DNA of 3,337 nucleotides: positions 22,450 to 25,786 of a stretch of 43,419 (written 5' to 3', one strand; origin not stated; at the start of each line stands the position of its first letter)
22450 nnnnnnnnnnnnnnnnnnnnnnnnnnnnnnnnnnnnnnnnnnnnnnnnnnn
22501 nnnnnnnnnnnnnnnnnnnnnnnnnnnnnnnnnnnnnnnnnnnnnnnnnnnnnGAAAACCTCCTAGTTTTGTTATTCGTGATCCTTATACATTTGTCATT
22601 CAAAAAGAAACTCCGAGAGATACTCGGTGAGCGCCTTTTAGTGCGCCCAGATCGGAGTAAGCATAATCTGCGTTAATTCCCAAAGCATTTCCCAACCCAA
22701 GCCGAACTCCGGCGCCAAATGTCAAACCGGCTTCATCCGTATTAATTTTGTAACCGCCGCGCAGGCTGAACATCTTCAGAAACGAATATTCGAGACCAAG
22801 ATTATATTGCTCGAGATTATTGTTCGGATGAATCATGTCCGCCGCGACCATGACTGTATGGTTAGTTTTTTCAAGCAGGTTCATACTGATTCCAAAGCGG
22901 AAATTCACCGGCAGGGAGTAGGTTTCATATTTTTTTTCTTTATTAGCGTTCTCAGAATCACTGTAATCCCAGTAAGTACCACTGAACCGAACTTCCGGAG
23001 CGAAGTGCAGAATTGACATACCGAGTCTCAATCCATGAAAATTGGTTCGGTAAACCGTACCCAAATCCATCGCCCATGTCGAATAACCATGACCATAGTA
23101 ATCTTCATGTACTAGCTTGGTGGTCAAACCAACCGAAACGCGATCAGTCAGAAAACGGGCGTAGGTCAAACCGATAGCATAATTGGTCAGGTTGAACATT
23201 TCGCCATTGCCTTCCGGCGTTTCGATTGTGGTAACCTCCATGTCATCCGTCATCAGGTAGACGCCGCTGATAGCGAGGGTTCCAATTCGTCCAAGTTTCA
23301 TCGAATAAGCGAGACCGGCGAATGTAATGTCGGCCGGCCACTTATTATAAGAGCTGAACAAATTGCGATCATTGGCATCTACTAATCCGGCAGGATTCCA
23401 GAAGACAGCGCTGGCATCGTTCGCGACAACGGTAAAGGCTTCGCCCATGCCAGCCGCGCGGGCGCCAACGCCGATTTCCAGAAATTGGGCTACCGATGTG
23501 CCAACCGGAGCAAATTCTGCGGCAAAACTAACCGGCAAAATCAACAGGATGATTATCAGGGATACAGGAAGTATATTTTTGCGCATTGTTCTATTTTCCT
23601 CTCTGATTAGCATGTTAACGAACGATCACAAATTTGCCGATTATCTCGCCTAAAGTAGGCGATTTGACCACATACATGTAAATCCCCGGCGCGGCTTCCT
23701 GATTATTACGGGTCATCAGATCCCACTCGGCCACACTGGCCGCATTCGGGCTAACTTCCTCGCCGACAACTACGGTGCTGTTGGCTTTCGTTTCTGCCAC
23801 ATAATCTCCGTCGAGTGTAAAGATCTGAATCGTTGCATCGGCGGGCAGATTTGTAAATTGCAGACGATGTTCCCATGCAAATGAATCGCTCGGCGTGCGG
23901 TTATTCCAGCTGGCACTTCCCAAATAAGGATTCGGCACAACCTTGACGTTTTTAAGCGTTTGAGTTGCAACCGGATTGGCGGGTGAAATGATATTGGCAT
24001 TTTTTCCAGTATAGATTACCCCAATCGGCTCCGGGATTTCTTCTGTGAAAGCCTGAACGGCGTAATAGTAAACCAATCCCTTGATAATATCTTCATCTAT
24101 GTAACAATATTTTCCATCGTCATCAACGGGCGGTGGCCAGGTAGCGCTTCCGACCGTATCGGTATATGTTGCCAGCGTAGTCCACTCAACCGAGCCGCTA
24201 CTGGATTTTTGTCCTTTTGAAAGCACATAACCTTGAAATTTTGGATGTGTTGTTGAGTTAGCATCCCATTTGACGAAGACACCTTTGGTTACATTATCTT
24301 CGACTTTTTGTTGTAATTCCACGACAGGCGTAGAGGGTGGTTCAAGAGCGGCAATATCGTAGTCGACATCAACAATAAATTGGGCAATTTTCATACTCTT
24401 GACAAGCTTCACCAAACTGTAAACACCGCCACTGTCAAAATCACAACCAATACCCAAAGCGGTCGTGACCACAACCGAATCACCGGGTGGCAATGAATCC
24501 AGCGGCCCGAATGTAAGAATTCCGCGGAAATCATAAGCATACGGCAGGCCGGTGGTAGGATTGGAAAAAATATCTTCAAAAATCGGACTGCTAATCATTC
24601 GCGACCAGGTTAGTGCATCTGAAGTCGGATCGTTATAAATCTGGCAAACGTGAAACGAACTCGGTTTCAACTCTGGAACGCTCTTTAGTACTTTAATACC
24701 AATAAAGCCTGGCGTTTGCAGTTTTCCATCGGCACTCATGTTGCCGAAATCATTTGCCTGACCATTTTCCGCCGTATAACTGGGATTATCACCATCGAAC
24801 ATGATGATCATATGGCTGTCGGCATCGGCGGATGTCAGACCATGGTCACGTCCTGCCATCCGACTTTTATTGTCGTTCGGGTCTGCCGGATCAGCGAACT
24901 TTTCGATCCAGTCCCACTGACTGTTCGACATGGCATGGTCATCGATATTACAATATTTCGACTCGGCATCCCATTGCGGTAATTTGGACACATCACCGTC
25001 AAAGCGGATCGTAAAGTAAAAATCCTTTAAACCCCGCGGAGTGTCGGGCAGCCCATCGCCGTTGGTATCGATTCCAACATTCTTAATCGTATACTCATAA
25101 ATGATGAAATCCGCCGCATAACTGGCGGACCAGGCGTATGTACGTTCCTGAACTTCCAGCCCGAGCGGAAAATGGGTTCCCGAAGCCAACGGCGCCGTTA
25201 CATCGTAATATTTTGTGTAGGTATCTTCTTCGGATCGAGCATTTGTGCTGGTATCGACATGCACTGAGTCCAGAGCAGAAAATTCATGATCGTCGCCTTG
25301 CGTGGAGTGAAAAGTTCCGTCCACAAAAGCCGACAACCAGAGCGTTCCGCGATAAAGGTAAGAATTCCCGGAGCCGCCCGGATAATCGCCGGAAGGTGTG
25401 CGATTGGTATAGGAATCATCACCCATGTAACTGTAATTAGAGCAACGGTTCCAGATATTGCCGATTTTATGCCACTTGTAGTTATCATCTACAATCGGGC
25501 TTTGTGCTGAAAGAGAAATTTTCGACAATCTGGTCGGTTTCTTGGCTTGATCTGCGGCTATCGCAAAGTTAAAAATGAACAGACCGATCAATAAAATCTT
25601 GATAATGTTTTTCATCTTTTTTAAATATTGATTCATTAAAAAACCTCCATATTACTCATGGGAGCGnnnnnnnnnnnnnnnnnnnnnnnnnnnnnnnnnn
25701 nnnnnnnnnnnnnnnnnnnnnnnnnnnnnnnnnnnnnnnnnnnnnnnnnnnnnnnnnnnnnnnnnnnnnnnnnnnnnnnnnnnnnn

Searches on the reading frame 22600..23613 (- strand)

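Call 29: search_protein_families(library=ncbifam, proteins=[window:22600-23613:-], max_evalue=0.001)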
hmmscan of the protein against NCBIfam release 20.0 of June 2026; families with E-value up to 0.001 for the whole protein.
window:22600-23613:- (337 aa): 4 families
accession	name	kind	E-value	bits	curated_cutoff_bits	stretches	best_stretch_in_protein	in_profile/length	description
NF033709.1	PorV_fam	subfamily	8.1e-66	222.8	90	1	39-337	1-326/326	PorV/PorQ family protein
NF033711.1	T9SS_PorQ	equivalog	1.3e-25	90.1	220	1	20-201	4-184/335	type IX secretion system protein PorQ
NF052325.1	PorVQ2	equivalog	2.9e-21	75.8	325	1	41-200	26-194/354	putative type IX sorting system protein PorV2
NF033710.1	T9SS_OM_PorV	equivalog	1.4e-20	73.8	250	1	33-260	18-245/367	type IX secretion system outer membrane channel protein PorV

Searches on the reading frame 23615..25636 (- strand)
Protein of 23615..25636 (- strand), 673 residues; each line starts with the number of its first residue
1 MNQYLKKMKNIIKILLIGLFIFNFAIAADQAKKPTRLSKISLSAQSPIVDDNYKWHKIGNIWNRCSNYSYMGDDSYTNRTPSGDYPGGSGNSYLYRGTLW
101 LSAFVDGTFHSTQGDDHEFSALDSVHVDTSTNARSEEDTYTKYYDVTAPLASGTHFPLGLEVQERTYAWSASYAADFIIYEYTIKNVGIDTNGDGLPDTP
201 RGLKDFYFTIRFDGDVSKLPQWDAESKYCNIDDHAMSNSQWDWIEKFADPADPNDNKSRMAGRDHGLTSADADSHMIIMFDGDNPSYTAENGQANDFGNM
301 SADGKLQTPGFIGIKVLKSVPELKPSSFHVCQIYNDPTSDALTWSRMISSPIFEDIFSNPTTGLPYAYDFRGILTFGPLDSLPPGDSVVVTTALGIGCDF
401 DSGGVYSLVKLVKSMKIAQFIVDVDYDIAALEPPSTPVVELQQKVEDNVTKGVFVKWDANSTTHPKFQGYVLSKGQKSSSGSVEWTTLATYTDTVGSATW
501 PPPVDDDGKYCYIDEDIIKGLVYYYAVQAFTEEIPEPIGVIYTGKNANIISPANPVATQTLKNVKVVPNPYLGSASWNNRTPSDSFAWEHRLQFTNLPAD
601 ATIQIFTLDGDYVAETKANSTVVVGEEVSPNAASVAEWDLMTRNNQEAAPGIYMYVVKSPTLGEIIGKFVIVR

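Call 29: search_protein_families(library=ncbifam, proteins=[window:23615-25636:-], max_evalue=0.001)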
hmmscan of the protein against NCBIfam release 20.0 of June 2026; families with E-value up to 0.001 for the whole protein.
window:23615-25636:- (673 aa): 0 families

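Call 36: find_related_loci(query=window:23615-25636:-, collection=metagenome_contigs, flank=10000)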
Query window:23615-25636:- (673 aa) in metagenome_contigs; peptide patterns used: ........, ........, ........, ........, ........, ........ (x = any residue, [..] = any of these).
63 stretches matched a pattern; 27 encode a relative of the query (tblastn E <= 1e-3); 26 distinct loci.
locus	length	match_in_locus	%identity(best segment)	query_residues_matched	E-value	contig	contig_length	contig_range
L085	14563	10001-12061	88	1-673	0e+0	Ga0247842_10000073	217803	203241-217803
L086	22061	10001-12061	88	1-673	0e+0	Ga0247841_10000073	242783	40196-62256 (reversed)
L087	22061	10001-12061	84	1-673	0e+0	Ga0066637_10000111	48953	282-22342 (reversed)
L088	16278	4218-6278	84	1-673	0e+0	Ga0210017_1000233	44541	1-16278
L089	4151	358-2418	81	1-673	0e+0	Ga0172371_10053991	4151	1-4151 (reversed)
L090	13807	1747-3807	79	1-673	0e+0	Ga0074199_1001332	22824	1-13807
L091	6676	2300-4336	70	8-673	0e+0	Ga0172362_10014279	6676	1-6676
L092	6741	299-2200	66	31-673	0e+0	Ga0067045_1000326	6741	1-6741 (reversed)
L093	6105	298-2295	60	2-673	0e+0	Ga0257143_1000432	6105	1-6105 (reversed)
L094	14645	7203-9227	61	2-673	0e+0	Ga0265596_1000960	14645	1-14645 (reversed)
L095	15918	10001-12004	59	3-673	0e+0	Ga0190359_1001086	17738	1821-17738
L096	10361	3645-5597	60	24-673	0e+0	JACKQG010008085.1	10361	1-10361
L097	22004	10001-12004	55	5-673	0e+0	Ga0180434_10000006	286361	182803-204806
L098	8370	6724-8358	68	8-543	0e+0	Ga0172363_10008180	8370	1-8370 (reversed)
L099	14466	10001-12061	85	1-673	0e+0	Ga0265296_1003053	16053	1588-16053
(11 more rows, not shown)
